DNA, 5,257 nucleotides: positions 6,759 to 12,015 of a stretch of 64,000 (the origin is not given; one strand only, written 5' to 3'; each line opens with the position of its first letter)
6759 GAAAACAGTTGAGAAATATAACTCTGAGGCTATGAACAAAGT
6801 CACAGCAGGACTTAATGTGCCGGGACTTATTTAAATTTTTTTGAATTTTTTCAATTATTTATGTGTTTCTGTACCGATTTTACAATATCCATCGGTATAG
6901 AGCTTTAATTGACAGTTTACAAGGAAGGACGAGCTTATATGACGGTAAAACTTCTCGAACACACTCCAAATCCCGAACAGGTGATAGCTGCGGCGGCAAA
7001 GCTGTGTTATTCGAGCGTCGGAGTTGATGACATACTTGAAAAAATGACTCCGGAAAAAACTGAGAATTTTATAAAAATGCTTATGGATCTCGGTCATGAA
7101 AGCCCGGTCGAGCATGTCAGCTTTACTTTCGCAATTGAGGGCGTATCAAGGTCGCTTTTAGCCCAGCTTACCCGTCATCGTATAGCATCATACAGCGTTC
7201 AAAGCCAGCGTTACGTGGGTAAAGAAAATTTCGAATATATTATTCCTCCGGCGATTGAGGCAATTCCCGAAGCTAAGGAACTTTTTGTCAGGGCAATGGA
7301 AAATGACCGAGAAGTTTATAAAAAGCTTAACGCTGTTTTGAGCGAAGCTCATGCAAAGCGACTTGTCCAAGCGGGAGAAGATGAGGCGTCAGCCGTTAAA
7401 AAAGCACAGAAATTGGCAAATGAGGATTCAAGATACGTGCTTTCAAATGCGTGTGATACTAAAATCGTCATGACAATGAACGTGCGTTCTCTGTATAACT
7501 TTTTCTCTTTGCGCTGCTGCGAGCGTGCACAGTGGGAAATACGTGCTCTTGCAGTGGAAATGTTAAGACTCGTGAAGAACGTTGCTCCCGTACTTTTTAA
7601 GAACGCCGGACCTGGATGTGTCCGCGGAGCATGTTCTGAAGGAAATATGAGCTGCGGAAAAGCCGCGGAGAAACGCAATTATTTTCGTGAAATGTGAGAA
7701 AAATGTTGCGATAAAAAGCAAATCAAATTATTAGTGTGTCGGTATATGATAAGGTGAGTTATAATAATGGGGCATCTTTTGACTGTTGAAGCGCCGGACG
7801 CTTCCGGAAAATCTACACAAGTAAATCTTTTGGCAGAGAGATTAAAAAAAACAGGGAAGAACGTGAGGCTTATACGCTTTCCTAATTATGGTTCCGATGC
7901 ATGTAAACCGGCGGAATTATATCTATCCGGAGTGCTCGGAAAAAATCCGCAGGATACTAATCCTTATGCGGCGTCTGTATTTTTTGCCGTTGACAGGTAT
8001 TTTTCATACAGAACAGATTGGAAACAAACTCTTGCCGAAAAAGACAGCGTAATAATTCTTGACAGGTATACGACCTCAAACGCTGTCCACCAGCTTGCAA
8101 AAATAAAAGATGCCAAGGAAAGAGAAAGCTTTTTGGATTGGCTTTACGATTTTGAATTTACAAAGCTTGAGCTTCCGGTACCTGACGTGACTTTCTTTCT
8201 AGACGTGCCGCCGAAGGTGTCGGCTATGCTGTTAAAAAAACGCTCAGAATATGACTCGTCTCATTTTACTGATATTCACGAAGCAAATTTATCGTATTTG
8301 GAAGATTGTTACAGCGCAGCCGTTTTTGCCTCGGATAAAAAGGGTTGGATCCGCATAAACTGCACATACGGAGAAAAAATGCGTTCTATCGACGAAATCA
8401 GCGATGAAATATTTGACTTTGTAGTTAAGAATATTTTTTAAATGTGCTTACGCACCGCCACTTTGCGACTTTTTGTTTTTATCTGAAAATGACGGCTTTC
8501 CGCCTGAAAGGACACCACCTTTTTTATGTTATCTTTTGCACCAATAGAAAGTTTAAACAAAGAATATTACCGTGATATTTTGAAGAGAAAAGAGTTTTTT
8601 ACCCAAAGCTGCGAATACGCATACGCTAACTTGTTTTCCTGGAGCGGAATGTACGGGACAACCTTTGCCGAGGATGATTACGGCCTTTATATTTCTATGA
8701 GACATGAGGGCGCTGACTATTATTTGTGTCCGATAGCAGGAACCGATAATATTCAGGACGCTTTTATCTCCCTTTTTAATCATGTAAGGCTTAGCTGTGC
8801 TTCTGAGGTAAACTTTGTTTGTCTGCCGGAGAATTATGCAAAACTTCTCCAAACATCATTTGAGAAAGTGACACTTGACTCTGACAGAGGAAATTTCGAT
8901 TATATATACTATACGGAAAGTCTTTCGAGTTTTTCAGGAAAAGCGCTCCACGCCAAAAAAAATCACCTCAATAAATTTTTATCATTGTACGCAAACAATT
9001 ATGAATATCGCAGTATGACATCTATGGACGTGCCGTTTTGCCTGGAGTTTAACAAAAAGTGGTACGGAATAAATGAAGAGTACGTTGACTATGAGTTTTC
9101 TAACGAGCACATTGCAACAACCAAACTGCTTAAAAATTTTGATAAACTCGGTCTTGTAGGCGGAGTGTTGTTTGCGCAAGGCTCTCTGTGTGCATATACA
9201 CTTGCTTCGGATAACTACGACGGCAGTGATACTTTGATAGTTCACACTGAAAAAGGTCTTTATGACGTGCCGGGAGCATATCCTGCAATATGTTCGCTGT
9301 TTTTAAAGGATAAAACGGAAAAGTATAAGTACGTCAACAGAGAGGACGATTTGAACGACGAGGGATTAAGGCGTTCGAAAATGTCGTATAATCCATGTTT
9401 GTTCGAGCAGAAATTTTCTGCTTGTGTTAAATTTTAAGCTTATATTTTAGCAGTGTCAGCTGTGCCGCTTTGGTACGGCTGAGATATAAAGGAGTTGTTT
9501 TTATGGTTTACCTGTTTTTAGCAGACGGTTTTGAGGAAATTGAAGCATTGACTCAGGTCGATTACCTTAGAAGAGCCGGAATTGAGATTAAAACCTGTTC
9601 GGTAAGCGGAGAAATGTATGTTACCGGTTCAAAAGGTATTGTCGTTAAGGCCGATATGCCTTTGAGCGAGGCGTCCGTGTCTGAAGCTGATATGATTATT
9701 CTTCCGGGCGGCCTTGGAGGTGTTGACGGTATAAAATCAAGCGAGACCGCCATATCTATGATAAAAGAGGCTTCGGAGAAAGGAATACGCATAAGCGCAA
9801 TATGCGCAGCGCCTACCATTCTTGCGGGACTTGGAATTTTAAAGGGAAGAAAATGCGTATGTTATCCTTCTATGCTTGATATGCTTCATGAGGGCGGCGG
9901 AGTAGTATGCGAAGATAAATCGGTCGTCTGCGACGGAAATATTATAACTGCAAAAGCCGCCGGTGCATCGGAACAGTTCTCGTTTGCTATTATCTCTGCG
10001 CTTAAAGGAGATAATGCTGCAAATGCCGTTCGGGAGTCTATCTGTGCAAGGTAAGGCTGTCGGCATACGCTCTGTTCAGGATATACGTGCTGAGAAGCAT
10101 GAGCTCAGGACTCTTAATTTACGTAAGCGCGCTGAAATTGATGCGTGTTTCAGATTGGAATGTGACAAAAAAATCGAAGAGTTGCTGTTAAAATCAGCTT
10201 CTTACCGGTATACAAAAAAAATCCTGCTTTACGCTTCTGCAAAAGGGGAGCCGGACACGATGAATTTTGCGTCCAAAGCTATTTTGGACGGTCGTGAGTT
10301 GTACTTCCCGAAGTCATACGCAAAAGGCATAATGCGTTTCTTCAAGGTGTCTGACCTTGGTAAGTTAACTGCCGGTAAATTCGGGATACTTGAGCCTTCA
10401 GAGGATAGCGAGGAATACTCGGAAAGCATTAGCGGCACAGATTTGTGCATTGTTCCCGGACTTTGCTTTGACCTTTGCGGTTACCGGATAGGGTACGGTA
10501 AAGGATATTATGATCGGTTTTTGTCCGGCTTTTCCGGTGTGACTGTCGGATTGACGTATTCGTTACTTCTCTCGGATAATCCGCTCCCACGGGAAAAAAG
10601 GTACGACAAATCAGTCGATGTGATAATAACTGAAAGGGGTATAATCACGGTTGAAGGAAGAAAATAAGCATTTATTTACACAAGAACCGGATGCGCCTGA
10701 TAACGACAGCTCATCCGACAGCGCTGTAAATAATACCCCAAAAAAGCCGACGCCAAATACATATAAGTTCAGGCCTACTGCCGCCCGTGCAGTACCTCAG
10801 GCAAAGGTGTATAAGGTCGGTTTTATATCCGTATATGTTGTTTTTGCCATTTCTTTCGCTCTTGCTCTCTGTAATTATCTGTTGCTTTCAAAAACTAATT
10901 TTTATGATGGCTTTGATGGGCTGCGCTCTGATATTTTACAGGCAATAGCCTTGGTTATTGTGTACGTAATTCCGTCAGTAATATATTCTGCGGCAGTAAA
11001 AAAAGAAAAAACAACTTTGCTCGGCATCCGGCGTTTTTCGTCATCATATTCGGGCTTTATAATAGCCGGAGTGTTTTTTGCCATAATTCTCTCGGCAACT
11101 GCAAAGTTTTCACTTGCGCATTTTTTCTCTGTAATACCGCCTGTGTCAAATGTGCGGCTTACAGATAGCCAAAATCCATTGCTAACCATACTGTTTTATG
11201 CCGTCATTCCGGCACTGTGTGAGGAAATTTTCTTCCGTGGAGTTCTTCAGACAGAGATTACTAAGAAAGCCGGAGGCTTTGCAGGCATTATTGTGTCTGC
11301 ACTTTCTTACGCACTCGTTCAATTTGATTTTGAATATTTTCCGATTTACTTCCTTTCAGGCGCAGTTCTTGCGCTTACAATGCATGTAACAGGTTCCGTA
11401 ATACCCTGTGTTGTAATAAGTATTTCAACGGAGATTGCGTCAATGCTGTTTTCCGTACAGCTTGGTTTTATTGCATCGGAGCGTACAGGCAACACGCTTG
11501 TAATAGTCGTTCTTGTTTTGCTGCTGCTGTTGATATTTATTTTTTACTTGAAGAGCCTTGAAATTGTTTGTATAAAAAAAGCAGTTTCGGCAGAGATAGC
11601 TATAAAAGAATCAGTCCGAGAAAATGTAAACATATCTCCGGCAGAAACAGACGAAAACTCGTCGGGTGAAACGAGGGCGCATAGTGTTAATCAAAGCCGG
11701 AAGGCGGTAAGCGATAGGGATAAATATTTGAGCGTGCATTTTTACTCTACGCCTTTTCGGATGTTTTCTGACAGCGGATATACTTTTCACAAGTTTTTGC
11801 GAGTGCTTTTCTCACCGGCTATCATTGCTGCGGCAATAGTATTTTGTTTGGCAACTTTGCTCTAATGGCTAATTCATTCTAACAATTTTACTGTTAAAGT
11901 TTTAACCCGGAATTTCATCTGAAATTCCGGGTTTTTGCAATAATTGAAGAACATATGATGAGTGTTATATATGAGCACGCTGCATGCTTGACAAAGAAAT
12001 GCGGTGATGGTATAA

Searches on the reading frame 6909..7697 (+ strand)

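Call 70: search_protein_families(library=pfam, proteins=[window:6909-7697:+], max_evalue=0.001)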
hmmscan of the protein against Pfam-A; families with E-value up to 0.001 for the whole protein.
window:6909-7697:+ (262 aa): 1 family
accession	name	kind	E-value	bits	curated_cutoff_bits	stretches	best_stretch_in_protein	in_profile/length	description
PF02511.20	Thy1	-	7.5e-74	248.1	24.8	1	14-228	1-191/191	Thymidylate synthase complementing protein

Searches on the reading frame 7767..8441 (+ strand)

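Call 70: search_protein_families(library=pfam, proteins=[window:7767-8441:+], max_evalue=0.001)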
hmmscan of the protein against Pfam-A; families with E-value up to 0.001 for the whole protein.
window:7767-8441:+ (224 aa): 1 family
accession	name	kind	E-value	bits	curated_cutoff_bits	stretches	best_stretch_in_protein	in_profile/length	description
PF02223.23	Thymidylate_kin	-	6.5e-17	62.3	27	1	8-169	2-148/185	Thymidylate kinase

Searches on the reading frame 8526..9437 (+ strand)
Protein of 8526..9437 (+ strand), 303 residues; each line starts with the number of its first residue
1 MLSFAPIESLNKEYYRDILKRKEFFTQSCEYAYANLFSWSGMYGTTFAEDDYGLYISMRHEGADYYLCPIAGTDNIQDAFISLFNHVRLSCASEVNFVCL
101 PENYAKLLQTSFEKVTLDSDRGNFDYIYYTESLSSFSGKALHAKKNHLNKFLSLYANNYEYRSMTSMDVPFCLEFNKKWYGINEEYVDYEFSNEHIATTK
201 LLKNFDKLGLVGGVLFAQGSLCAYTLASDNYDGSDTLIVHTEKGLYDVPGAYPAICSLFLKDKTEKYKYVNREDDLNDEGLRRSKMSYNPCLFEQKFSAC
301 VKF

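Call 70: search_protein_families(library=pfam, proteins=[window:8526-9437:+], max_evalue=0.001)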
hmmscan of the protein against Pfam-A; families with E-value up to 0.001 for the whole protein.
window:8526-9437:+ (303 aa): 1 family
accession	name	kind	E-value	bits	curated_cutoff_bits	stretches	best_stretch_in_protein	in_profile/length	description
PF09924.15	LPG_synthase_C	-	1.4e-34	120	27.5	1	27-299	7-297/298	Phosphatidylglycerol lysyltransferase, C-terminal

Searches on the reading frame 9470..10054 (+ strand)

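Call 16: search_protein_families(library=pfam, proteins=[window:9470-10054:+], max_evalue=0.01)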
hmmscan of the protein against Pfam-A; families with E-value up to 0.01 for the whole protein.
window:9470-10054:+ (194 aa): 3 families
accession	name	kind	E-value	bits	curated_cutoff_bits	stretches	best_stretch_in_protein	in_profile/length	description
PF01965.30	DJ-1_PfpI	-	1.1e-41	142.8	26.6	1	13-176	3-164/165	DJ-1/PfpI family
PF07685.20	GATase_3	-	0.0026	17.8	27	1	60-116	27-86/196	CobB/CobQ-like glutamine amidotransferase domain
PF00117.34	GATase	-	0.005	17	22.8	1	52-112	20-79/190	Glutamine amidotransferase class-I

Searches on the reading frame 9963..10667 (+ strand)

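Call 16: search_protein_families(library=pfam, proteins=[window:9963-10667:+], max_evalue=0.01)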
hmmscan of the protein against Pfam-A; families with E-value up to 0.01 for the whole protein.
window:9963-10667:+ (234 aa): 1 family
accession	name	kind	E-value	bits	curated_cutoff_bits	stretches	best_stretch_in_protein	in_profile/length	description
PF01812.26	5-FTHF_cyc-lig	-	7e-33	114.5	27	1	45-224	1-186/186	5-formyltetrahydrofolate cyclo-ligase family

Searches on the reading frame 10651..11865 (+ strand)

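Call 4: search_protein_families(library=pfam, proteins=[window:10651-11865:+])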
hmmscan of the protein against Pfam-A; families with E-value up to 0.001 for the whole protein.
window:10651-11865:+ (404 aa): 1 family
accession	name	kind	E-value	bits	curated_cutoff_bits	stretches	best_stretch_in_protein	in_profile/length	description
PF02517.21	Rce1-like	-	7.5e-15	55.4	22.4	1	174-256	2-86/93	Type II CAAX prenyl endopeptidase Rce1-like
